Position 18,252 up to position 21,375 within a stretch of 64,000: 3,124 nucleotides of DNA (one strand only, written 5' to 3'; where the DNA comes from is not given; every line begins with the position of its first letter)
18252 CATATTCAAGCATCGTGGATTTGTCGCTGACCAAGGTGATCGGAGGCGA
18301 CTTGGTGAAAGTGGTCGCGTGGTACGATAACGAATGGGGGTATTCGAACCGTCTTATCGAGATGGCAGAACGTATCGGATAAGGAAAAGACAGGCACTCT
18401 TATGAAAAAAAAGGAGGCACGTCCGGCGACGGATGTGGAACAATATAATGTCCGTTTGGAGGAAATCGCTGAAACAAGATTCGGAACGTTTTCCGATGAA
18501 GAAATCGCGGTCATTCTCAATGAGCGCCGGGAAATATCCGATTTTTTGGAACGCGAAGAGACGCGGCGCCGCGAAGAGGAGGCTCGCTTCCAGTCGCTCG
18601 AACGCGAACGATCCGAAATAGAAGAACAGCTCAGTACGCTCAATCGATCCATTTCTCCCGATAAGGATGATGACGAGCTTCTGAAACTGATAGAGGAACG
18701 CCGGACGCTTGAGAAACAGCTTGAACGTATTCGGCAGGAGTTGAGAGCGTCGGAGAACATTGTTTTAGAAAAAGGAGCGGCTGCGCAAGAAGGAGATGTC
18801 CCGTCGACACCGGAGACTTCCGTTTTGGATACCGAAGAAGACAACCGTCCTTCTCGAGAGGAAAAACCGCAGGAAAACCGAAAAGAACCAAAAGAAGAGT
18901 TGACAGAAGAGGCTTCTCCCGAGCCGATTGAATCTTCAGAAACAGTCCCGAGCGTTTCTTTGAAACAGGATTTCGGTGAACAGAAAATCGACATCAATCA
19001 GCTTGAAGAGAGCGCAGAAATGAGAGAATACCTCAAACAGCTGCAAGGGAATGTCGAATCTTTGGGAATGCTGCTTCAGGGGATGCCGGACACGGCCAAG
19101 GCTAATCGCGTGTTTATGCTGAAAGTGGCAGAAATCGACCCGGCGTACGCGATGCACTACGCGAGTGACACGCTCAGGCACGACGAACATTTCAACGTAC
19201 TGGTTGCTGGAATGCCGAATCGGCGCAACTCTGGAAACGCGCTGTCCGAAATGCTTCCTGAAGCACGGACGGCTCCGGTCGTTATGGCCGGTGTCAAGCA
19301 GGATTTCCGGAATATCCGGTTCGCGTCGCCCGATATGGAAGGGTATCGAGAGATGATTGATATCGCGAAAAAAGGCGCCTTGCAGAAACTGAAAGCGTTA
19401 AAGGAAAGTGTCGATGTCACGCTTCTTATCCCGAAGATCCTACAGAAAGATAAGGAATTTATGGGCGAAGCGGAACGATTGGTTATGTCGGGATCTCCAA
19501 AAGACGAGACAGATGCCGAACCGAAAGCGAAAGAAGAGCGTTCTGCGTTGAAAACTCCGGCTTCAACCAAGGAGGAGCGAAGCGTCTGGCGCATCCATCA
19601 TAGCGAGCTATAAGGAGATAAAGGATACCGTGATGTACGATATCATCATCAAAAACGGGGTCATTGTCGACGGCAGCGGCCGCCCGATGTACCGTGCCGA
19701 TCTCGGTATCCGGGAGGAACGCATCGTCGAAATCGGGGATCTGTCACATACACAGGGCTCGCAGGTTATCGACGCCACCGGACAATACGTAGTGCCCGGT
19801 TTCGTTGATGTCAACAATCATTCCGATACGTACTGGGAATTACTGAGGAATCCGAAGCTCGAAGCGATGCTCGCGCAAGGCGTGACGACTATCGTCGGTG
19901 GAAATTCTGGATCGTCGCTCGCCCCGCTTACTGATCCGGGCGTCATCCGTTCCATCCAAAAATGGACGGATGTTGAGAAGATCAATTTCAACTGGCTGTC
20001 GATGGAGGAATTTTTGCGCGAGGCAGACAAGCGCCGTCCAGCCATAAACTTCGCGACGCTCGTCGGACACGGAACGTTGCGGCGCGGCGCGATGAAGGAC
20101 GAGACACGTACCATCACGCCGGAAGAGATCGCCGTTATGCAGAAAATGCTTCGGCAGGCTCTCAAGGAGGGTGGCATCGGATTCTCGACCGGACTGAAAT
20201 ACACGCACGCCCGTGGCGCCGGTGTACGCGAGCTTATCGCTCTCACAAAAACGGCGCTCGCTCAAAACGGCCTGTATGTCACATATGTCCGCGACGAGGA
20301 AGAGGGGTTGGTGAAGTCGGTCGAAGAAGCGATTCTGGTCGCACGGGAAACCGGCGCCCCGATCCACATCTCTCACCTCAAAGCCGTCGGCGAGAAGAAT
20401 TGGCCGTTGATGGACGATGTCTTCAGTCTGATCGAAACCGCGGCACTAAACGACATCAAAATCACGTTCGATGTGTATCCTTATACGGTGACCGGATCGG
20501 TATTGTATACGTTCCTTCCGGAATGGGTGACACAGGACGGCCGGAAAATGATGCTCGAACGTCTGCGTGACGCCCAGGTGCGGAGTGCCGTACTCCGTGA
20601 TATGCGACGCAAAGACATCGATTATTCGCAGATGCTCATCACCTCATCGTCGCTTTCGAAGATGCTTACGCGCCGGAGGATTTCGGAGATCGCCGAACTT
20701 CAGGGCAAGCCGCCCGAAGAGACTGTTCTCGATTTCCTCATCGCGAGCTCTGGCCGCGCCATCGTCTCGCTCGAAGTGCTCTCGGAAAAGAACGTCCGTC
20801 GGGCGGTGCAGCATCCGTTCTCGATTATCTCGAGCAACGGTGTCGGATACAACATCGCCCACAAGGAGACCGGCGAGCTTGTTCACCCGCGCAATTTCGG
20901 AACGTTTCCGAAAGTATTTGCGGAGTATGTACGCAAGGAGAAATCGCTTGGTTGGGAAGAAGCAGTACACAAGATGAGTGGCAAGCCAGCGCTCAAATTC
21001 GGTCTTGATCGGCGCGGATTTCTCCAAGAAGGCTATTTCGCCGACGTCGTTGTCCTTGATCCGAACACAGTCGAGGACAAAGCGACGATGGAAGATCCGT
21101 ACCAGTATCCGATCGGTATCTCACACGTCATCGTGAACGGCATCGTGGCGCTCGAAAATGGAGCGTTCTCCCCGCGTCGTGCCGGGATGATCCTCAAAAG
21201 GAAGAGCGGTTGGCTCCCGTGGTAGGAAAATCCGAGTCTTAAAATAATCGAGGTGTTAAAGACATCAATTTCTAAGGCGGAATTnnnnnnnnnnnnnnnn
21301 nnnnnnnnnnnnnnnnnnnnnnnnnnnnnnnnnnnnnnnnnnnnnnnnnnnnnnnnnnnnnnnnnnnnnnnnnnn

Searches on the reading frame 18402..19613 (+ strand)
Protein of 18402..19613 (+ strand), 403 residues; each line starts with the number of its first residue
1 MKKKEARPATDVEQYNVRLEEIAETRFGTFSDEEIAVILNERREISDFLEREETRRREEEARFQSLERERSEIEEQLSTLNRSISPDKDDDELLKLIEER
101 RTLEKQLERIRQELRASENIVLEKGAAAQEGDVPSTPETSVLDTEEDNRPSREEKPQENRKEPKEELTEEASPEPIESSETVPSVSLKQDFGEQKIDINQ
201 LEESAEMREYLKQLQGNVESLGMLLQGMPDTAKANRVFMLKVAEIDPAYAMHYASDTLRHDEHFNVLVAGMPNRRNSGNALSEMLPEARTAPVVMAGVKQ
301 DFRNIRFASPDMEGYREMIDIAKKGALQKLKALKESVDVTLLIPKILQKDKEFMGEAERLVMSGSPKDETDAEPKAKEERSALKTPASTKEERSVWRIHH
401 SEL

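Call 3: search_protein_families(library=pfam, proteins=[window:18402-19613:+], max_evalue=0.1)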
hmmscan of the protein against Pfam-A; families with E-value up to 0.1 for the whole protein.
window:18402-19613:+ (403 aa): 3 families
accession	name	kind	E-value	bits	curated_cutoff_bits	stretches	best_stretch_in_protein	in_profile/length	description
PF13475.11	DUF4116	-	2.3e-05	24.3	24.9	0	238-262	4-27/49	Domain of unknown function (DUF4116)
PF02334.22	RTP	-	0.0011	19.9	26.7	0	293-340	27-74/113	Replication terminator protein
PF18265.6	Nas2_N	-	0.057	13.8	23.2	0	94-127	2-34/79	Nas2 N_terminal domain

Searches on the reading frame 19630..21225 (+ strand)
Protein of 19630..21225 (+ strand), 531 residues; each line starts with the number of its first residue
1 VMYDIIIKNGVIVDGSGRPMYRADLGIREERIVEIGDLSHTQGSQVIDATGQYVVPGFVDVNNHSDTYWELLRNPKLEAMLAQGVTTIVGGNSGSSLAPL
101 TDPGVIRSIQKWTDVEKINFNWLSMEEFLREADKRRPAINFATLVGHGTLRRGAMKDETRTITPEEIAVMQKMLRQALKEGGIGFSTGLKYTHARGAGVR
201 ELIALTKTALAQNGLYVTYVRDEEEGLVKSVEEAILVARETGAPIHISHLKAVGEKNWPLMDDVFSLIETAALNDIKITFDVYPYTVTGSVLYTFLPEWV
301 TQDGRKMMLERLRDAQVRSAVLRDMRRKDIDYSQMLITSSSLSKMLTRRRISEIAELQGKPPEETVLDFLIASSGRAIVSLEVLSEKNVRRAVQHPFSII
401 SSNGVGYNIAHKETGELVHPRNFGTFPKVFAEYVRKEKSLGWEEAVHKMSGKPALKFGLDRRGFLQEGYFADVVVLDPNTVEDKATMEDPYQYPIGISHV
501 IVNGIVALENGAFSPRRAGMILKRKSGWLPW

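Call 3: search_protein_families(library=pfam, proteins=[window:19630-21225:+], max_evalue=0.1)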
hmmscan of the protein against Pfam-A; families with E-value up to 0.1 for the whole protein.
window:19630-21225:+ (531 aa): 3 families
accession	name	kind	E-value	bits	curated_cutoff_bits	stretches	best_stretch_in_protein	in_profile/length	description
PF07969.17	Amidohydro_3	-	4.7e-31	109.2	29.7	1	45-504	1-468/472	Amidohydrolase family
PF01979.26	Amidohydro_1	-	2.7e-05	24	25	1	433-488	275-323/345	Amidohydrolase family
PF00449.26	Urease_alpha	-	0.00073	20.3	23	1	3-37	66-98/121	Urease alpha-subunit, N-terminal domain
